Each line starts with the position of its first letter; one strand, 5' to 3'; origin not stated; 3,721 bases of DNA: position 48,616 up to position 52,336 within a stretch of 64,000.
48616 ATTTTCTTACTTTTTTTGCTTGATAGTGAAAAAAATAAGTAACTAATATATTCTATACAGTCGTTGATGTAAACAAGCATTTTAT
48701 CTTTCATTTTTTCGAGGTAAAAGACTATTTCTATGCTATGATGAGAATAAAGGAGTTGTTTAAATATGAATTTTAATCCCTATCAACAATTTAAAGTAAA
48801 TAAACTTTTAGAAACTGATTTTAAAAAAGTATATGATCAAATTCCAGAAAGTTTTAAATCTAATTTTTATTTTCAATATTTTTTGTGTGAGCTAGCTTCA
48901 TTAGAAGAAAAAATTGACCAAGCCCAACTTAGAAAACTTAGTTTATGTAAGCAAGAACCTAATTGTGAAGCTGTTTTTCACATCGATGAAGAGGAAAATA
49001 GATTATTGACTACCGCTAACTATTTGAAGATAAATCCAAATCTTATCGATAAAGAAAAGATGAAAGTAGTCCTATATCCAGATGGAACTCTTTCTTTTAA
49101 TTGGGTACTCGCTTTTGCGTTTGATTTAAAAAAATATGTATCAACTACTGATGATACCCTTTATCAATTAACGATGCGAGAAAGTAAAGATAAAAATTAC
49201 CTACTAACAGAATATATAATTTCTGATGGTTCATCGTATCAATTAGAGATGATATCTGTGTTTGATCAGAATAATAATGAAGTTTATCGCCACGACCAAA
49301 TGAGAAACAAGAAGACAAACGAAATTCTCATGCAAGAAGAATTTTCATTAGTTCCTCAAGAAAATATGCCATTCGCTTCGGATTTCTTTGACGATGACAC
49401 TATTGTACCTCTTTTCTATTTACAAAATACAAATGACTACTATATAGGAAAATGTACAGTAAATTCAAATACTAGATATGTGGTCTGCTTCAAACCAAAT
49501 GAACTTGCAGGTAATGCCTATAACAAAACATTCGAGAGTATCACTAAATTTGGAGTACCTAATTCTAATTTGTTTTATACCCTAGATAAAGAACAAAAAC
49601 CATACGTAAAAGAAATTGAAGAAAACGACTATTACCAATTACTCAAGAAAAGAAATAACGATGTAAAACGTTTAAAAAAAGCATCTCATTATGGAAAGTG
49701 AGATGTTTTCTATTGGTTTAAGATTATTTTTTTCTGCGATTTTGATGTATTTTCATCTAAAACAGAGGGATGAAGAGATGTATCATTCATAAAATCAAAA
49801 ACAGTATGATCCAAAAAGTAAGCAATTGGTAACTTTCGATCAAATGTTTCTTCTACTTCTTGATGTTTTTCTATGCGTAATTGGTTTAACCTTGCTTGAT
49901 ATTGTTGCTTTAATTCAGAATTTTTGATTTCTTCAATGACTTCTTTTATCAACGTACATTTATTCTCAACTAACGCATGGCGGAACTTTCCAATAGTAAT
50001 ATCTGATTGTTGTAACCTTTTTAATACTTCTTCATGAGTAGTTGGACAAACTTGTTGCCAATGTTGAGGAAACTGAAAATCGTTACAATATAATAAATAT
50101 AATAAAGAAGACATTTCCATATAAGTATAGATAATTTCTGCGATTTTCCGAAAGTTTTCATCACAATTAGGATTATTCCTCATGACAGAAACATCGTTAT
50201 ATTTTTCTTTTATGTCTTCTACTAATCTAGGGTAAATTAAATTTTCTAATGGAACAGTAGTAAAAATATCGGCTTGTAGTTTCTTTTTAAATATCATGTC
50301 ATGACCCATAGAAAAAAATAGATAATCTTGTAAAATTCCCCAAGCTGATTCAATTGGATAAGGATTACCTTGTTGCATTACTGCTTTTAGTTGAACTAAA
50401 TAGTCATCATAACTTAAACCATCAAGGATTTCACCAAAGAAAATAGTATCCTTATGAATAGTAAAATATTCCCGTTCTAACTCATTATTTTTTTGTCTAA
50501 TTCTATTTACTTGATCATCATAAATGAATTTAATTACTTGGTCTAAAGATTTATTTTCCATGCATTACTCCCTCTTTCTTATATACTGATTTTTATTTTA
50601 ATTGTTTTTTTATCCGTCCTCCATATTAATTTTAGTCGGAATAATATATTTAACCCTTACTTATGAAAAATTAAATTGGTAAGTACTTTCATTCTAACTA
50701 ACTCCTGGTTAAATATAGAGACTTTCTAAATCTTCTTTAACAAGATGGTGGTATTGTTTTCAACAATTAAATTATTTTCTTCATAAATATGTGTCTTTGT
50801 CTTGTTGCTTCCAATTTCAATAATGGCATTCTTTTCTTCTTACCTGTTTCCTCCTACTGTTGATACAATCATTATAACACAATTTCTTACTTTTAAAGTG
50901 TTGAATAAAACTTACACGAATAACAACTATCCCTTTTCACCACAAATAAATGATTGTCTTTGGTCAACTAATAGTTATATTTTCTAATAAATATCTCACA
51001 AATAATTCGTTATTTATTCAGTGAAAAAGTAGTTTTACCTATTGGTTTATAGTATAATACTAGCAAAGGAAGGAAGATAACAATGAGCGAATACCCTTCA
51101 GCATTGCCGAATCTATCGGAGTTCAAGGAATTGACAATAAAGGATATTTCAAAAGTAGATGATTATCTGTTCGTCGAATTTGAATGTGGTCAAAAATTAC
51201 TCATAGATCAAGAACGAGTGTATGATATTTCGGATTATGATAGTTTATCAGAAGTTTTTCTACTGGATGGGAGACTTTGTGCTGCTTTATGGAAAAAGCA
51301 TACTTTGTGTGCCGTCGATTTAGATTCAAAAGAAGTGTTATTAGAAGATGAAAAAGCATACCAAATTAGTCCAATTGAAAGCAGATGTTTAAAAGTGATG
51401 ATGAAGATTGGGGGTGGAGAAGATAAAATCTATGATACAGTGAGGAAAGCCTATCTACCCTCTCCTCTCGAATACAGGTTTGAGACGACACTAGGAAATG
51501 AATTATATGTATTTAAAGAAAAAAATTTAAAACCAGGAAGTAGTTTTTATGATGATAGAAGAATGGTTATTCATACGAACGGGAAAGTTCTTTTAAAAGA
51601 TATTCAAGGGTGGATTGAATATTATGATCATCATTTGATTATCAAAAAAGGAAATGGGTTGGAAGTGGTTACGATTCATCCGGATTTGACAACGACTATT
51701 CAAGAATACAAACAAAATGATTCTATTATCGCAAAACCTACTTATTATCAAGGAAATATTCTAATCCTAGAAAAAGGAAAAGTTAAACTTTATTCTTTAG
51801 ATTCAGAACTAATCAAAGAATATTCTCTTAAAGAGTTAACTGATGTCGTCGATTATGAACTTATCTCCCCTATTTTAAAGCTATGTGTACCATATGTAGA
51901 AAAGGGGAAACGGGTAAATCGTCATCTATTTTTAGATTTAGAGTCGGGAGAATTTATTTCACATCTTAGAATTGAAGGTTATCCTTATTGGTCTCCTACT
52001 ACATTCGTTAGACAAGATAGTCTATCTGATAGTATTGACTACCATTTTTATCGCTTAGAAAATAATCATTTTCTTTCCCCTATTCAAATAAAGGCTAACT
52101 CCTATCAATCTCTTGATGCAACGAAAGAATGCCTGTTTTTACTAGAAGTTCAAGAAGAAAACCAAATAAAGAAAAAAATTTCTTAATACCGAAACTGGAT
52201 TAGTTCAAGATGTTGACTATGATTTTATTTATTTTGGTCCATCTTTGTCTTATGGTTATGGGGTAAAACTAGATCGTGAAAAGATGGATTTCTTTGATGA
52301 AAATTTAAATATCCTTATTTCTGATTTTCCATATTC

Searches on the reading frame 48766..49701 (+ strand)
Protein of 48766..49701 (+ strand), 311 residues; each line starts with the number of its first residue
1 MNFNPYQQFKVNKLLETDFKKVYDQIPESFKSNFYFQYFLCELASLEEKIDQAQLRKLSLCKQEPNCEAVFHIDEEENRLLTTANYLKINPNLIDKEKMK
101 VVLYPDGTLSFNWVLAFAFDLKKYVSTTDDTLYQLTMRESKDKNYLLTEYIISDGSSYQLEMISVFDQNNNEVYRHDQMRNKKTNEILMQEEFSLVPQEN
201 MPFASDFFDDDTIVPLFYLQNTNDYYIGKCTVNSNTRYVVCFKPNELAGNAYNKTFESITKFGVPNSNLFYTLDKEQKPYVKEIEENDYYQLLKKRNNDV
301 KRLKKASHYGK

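Call 3: search_protein_families(library=pfam, proteins=[window:48766-49701:+], max_evalue=0.1)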
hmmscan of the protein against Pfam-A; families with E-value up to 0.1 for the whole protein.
window:48766-49701:+ (311 aa): 1 family
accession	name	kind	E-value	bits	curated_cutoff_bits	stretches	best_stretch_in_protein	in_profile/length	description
PF18059.6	Csd3_N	-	0.021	15.5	27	1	259-300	14-54/83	Csd3 N-terminal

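Call 4: search_protein_families(library=ncbifam, proteins=[window:48766-49701:+], max_evalue=0.1)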
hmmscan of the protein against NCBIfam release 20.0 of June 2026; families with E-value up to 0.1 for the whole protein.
window:48766-49701:+ (311 aa): 0 families

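Call 5: search_protein_families(library=padloc, proteins=[window:48766-49701:+], max_evalue=0.1)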
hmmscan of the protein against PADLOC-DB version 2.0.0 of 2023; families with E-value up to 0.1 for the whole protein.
window:48766-49701:+ (311 aa): 0 families

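Call 6: search_protein_families(library=phrogs, proteins=[window:48766-49701:+], max_evalue=0.1)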
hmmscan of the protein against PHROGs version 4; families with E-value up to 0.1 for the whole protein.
window:48766-49701:+ (311 aa): 1 family
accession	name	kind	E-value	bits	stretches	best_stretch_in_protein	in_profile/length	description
phrog_23923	-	unknown function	0.027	15.3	1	70-107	4-39/111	-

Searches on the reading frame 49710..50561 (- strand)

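Call 3: search_protein_families(library=pfam, proteins=[window:49710-50561:-], max_evalue=0.1)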
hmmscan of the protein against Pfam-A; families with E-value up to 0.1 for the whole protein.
window:49710-50561:- (283 aa): 1 family
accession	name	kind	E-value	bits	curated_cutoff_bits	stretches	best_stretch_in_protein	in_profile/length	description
PF22376.2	PSV_trans_reg_dom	-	0.087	13.7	27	0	203-260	7-62/81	PSV, transcriptional regulator domain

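Call 4: search_protein_families(library=ncbifam, proteins=[window:49710-50561:-], max_evalue=0.1)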
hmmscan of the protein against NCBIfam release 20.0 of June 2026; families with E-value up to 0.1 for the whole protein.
window:49710-50561:- (283 aa): 0 families

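Call 5: search_protein_families(library=padloc, proteins=[window:49710-50561:-], max_evalue=0.1)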
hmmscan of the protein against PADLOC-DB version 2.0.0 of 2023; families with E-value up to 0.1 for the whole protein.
window:49710-50561:- (283 aa): 1 family
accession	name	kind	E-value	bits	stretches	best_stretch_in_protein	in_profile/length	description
PDLC01142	Unk_03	-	0.0017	16.6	1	112-230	34-153/186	"Alpha helical protein with coiled-coil region and maybe secreted or membrane (1 TM domain at N-terminus, but a weak TMH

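Call 6: search_protein_families(library=phrogs, proteins=[window:49710-50561:-], max_evalue=0.1)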
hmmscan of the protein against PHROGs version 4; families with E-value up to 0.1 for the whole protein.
window:49710-50561:- (283 aa): 2 families
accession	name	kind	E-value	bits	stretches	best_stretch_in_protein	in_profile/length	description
phrog_23448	-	unknown function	0.014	16.7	0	165-221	20-76/124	-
phrog_12317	-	unknown function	0.087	14.1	0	19-56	9-43/87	-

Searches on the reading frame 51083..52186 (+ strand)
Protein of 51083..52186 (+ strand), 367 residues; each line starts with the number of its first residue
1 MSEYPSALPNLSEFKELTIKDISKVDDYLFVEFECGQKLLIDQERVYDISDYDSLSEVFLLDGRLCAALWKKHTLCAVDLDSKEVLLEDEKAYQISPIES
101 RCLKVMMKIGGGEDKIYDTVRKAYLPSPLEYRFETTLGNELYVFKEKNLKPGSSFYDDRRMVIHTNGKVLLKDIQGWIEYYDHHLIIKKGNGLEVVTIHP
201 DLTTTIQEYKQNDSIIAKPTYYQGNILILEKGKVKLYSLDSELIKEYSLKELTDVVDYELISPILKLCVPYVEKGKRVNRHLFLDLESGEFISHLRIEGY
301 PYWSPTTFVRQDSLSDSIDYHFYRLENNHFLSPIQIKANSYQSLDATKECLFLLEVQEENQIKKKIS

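Call 3: search_protein_families(library=pfam, proteins=[window:51083-52186:+], max_evalue=0.1)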
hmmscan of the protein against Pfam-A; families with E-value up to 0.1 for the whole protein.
window:51083-52186:+ (367 aa): 1 family
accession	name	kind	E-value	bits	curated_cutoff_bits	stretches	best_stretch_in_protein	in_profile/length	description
PF24199.1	DUF7424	-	0.063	13.5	27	0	169-214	73-119/196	Domain of unknown function (DUF7424)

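Call 4: search_protein_families(library=ncbifam, proteins=[window:51083-52186:+], max_evalue=0.1)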
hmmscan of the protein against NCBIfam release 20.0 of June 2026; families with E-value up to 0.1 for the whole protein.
window:51083-52186:+ (367 aa): 0 families

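Call 5: search_protein_families(library=padloc, proteins=[window:51083-52186:+], max_evalue=0.1)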
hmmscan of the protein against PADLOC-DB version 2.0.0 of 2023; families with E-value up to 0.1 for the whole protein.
window:51083-52186:+ (367 aa): 0 families

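Call 6: search_protein_families(library=phrogs, proteins=[window:51083-52186:+], max_evalue=0.1)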
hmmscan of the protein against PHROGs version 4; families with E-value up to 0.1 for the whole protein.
window:51083-52186:+ (367 aa): 0 families
